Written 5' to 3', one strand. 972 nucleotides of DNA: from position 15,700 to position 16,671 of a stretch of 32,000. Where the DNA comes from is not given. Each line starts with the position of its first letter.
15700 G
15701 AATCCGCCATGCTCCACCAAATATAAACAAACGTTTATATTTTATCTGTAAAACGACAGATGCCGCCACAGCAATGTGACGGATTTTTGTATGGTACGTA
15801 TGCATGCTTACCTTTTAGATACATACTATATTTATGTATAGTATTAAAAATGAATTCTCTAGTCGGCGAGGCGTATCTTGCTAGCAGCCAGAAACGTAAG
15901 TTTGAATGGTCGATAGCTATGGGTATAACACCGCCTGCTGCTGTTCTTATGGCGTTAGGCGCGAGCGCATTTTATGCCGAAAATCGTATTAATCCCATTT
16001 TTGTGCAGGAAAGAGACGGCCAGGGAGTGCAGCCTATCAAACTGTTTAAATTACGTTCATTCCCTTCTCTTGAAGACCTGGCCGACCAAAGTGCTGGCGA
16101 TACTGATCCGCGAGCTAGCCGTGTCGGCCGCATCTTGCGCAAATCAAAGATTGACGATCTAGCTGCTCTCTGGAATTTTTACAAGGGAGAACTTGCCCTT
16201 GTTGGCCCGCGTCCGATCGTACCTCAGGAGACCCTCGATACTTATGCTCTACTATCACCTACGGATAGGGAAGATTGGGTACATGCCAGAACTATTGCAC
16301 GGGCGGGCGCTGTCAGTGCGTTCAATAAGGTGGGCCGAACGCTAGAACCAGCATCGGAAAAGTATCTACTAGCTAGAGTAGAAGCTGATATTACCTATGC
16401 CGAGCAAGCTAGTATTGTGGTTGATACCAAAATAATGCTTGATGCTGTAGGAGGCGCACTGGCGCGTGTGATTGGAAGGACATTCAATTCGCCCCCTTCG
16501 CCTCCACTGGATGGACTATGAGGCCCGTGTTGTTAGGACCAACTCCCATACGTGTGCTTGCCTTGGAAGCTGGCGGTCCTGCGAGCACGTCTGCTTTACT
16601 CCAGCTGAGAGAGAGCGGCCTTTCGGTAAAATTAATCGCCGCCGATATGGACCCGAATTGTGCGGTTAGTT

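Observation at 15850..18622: tRNA-adjacent cluster: PglC-type PGT overlapping an ATP-grasp ligase, then an orphan acidic peptide and a lycopene-cyclase-domain membrane protein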

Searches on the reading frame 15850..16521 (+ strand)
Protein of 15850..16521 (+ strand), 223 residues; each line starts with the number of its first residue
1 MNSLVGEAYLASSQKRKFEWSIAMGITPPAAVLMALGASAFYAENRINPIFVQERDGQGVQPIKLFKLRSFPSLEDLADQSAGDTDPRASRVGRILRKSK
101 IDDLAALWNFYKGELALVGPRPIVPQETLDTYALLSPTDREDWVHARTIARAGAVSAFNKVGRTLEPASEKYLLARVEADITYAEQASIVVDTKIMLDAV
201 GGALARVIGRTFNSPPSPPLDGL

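Call 4: search_protein_families(library=pfam, proteins=[window:15850-16521:+], max_evalue=0.01)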
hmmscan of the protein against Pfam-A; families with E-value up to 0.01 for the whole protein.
window:15850-16521:+ (223 aa): 1 family
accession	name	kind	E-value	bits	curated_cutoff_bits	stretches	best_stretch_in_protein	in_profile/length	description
PF02397.22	Bac_transf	-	3e-27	95.7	27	1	15-201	1-175/179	Bacterial sugar transferase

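Call 5: search_protein_families(library=ncbifam, proteins=[window:15850-16521:+], max_evalue=0.01)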
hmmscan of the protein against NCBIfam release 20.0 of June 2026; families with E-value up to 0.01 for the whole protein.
window:15850-16521:+ (223 aa): 10 families
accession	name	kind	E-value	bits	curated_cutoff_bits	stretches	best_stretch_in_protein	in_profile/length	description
TIGR03025.1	EPS_sugtrans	subfamily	1.6e-27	96.9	295.55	1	12-201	255-436/445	exopolysaccharide biosynthesis polyprenyl glycosylphosphotransferase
TIGR03023.1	WcaJ_sugtrans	equivalog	2.4e-21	76.6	410.75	1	50-200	298-443/453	undecaprenyl-phosphate glucose phosphotransferase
TIGR03013.1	EpsB_2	subfamily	3.3e-17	62.7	393.35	1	15-126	255-367/443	TIGR03013 family XrtA/PEP-CTERM system glycosyltransferase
TIGR03022.1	WbaP_sugtrans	subfamily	1.6e-14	54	403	1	85-128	345-388/456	undecaprenyl-phosphate galactose phosphotransferase WbaP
NF052601.1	undeca_RfbP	equivalog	6e-14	51.9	330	1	85-201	131-233/244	undecaprenyl-phosphate galactose phosphotransferase family protein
NF007518.0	PRK10124.1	equivalog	8.6e-14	51.1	684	1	50-198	309-452/464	undecaprenyl-phosphate glucose phosphotransferase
NF041877.1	EPS_EpsZ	equivalog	5.7e-12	45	800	1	45-200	296-449/459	exopolysaccharide biosynthesis polyisoprenyl-phosphate hexose-1-phosphate transferase EpsZ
NF050817.1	PolSacchBiosHfsE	equivalog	1.6e-11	43.6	750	1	48-199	304-455/467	polysaccharide biosynthesis protein HfsE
NF011751.0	PRK15204.1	equivalog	6.1e-10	38.3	907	1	85-132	365-411/476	undecaprenyl-phosphate galactose phosphotransferase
NF045514.1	glycotran_HepC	equivalog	1e-06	28.2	140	1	15-124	117-213/220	heterocyst development glycosyltransferase HepC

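Call 13: find_homologous_proteins(query=window:15850-16521:+)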
Query window:15850-16521:+ (223 aa): 13 proteins with E <= 0.001 among 1210 candidates.
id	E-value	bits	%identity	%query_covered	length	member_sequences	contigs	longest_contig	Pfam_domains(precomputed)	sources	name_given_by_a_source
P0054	1.5e-140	484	100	100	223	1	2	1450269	PF02397.23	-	-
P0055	3.7e-74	267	60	94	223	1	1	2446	PF02397.23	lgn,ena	-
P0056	1.0e-71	259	58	93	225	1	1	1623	PF02397.23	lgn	-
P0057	6.2e-70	253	56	96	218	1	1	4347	PF02397.23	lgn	-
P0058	2.5e-13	68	36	76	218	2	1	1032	PF02397.23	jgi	jgi:lipopolysaccharide/colanic/teichoic acid biosynthesis glycosyltransferase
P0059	5.2e-11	61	35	52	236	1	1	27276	PF02397.23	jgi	jgi:lipopolysaccharide/colanic/teichoic acid biosynthesis glycosyltransferase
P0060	1.3e-10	60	37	72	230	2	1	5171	PF02397.23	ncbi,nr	ncbi:MAG: sugar transferase [Gemmatimonadaceae bacterium]|nr:sugar transferase [Gemmatimonadaceae ba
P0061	3.5e-9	55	32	84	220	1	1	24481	PF02397.23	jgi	jgi:lipopolysaccharide/colanic/teichoic acid biosynthesis glycosyltransferase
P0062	7.6e-7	47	26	83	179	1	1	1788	PF02397.23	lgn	-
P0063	8.2e-7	47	34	71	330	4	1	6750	PF02397.23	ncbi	ncbi:MAG TPA: sugar transferase, partial [Solirubrobacteraceae bacterium]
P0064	2.0e-6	46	28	83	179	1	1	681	PF02397.23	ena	-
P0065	1.8e-4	40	41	37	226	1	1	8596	PF02397.23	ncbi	-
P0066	1.8e-4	40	42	37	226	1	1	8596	PF02397.23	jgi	jgi:lipopolysaccharide/colanic/teichoic acid biosynthesis glycosyltransferase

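Call 17: find_encoding_contigs(protein=P0055, flank=5000, max_places=2)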
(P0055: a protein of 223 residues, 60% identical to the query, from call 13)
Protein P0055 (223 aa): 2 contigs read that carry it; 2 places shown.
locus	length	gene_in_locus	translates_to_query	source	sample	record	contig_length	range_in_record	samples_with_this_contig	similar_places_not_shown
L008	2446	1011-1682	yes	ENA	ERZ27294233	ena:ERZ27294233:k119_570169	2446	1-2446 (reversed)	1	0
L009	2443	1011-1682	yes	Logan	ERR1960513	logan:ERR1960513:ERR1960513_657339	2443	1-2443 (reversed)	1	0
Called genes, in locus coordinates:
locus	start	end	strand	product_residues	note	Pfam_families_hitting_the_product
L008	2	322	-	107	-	?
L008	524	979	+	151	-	-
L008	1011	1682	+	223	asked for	PF02397:Bac_transf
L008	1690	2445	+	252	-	?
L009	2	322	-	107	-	?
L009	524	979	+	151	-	-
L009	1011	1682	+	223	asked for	PF02397:Bac_transf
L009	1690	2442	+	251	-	?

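Call 18: find_encoding_contigs(protein=P0056, flank=5000, max_places=2)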
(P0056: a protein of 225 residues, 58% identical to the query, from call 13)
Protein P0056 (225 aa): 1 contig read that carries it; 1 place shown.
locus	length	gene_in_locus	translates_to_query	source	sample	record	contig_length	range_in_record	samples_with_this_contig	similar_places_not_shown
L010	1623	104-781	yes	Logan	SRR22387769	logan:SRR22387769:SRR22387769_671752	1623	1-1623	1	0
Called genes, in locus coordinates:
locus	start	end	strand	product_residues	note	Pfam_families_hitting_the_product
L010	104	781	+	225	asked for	PF02397:Bac_transf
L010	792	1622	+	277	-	?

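Call 22: search_solved_structures(query=window:15850-16521:+, max_evalue=0.01, show_alignments=3)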
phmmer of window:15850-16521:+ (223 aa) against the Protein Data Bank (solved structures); distinct sequences matched with E-value up to 0.01: 7.
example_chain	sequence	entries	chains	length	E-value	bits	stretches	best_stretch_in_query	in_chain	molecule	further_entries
8e37_B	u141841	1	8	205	8.7e-11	45.4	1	34-206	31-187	N,N'-diacetylbacilliosaminyl-1-phosphate transferase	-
8g1n_A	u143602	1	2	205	2e-10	44.1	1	34-205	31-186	N,N'-diacetylbacilliosaminyl-1-phosphate transferase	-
30us_A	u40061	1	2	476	7.1e-10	42.4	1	50-128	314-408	UDP-Gal::undecaprenolphosphate Gal-1-P transferase WbaP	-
9s7s_A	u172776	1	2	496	7.9e-10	42.2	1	50-128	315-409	UDP-Gal::undecaprenolphosphate Gal-1-P transferase WbaP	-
30wc_A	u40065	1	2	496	7.9e-10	42.2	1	50-128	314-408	Undecaprenyl-phosphate galactose phosphotransferase WbaP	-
9s8l_A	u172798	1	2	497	8e-10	42.2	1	50-128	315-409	UDP-Gal::undecaprenolphosphate Gal-1-P transferase WbaP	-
8t53_A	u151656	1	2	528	2.3e-08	37.5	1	85-130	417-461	Undecaprenyl-phosphate galactose phosphotransferase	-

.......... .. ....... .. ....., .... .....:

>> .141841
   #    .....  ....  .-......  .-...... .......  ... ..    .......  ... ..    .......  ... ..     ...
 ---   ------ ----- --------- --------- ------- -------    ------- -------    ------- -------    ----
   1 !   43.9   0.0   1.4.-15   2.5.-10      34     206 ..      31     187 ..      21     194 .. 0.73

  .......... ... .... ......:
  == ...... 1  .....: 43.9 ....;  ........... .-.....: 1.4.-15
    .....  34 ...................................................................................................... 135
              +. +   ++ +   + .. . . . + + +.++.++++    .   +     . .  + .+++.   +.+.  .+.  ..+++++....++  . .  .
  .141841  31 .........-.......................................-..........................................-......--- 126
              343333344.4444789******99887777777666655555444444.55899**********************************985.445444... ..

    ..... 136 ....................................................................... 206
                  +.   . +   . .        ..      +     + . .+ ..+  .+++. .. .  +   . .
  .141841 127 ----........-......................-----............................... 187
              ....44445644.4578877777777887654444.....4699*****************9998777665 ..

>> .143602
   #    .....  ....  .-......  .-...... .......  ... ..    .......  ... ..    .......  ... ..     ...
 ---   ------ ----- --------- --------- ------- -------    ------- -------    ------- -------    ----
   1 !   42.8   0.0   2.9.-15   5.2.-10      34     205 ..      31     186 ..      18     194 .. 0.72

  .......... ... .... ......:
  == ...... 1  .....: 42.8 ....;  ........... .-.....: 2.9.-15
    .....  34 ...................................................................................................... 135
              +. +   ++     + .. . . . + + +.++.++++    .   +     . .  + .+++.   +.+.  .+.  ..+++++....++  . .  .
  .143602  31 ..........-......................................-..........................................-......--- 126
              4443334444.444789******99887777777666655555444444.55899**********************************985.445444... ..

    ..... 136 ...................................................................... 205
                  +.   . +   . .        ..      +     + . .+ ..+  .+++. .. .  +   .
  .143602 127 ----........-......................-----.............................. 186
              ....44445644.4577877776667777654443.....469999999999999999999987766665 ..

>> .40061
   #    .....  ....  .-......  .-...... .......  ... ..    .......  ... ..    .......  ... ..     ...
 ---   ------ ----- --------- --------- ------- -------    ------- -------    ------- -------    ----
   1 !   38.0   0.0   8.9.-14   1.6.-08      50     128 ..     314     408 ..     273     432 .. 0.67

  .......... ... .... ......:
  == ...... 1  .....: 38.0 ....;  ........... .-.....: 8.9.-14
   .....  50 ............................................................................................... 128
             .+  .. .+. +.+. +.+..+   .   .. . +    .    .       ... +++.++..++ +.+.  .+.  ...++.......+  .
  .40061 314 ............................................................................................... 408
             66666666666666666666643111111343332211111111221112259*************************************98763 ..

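Call 65: search_protein_representatives(alignment_id=A6)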
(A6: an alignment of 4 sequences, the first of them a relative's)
Query: 4 sequences, 222 profile positions. Proteins with E-value up to 0.001 (for the whole library): 36245; up to 1e-10: 3123; up to 1e-30: 31. The best 150 are listed.
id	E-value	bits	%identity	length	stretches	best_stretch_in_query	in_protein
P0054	1.8e-118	410.2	-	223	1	1-220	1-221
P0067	2.2e-55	203.9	-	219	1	2-207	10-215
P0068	3.2e-53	196.8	-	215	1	3-206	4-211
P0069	1.6e-47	178.2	-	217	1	4-203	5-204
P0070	3.6e-39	150.9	-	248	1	1-201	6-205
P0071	5.7e-39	150.3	-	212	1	3-209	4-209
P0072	9.5e-39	149.5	-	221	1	1-202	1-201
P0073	1.8e-37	145.3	-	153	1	64-207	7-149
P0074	2.0e-37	145.2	-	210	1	5-199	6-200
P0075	1.8e-36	142.1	-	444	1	1-214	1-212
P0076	2.0e-36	141.9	-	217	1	4-196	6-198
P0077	8.8e-36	139.8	-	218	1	4-202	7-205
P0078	9.1e-36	139.8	-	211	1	6-206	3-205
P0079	2.7e-35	138.2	-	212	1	1-205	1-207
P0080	3.3e-35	137.9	-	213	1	1-208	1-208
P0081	4.3e-35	137.6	-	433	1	1-201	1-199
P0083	7.6e-34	133.5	-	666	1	6-201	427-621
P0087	4.8e-33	130.9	-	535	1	6-209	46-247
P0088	1.2e-32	129.5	-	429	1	1-200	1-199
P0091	4.5e-32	127.7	-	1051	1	4-199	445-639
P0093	1.2e-31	126.3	-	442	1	1-199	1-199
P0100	4.7e-30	121.1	-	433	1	1-210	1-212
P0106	1.6e-28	116.0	-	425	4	14-122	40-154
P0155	3.3e-20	88.9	-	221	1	1-199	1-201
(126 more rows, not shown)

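Call 69: search_protein_families(library=pfam, proteins=[P0075, P0081, P0088, P0093, P0083, P0087, P0091, P0067, P0068, P0100], max_evalue=0.001)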
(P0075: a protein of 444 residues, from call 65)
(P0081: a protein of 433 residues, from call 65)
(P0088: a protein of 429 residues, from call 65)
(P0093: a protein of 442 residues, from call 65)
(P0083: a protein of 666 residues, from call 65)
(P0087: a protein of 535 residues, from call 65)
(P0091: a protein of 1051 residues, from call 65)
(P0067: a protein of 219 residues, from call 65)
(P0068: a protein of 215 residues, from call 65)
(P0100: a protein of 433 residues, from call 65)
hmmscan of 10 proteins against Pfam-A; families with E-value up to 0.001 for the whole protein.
P0075 (444 aa): 1 family
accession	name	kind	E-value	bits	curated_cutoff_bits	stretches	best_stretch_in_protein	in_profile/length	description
PF02397.22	Bac_transf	-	3.2e-35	121.7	27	1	15-198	1-174/179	Bacterial sugar transferase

P0081 (433 aa): 1 family
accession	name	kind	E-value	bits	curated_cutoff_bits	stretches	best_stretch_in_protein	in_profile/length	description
PF02397.22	Bac_transf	-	1.2e-38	132.9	27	1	15-197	1-173/179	Bacterial sugar transferase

P0088 (429 aa): 1 family
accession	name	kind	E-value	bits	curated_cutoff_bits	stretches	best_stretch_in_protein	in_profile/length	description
PF02397.22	Bac_transf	-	1.9e-37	128.9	27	1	16-201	2-176/179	Bacterial sugar transferase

P0093 (442 aa): 1 family
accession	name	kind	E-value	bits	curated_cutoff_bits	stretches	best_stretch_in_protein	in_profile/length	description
PF02397.22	Bac_transf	-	4e-31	108.4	27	1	15-201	1-175/179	Bacterial sugar transferase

P0083 (666 aa): 2 families
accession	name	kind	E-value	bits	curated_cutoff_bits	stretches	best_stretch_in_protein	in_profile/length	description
PF02397.22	Bac_transf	-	1.4e-36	126.1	27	1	436-622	1-176/179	Bacterial sugar transferase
PF25547.1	WXG100_2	-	3e-08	34.2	27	1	134-269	3-137/150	WXG100 like domain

P0087 (535 aa): 1 family
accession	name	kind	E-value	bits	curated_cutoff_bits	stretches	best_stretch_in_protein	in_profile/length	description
PF02397.22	Bac_transf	-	2.1e-31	109.3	27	1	55-238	1-174/179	Bacterial sugar transferase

P0091 (1051 aa): 3 families
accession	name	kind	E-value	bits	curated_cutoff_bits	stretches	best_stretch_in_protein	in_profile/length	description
PF02397.22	Bac_transf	-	1.3e-37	129.5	27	1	456-642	1-176/179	Bacterial sugar transferase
PF06259.18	Abhydrolase_8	-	9e-32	110.6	20.5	1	811-956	4-155/178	Alpha/beta hydrolase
PF25547.1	WXG100_2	-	0.00095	19.6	27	0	134-269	4-138/150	WXG100 like domain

P0067 (219 aa): 1 family
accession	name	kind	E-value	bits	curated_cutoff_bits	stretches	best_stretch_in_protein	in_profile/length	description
PF02397.22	Bac_transf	-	2.8e-30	105.6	27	1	23-212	1-178/179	Bacterial sugar transferase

P0068 (215 aa): 1 family
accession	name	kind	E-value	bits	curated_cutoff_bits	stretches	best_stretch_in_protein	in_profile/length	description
PF02397.22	Bac_transf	-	1.9e-36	125.7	27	1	17-208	2-177/179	Bacterial sugar transferase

P0100 (433 aa): 1 family
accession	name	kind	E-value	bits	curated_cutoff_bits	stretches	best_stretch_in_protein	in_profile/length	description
PF02397.22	Bac_transf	-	1e-34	120.1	27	1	15-201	1-175/179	Bacterial sugar transferase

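Call 82: search_protein_families(library=padloc, proteins=[window:15850-16521:+], max_evalue=0.001)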
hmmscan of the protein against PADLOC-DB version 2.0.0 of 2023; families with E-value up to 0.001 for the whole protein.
window:15850-16521:+ (223 aa): 0 families

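Call 83: search_protein_families(library=phrogs, proteins=[window:15850-16521:+], max_evalue=0.001)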
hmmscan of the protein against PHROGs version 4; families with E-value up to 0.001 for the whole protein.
window:15850-16521:+ (223 aa): 0 families
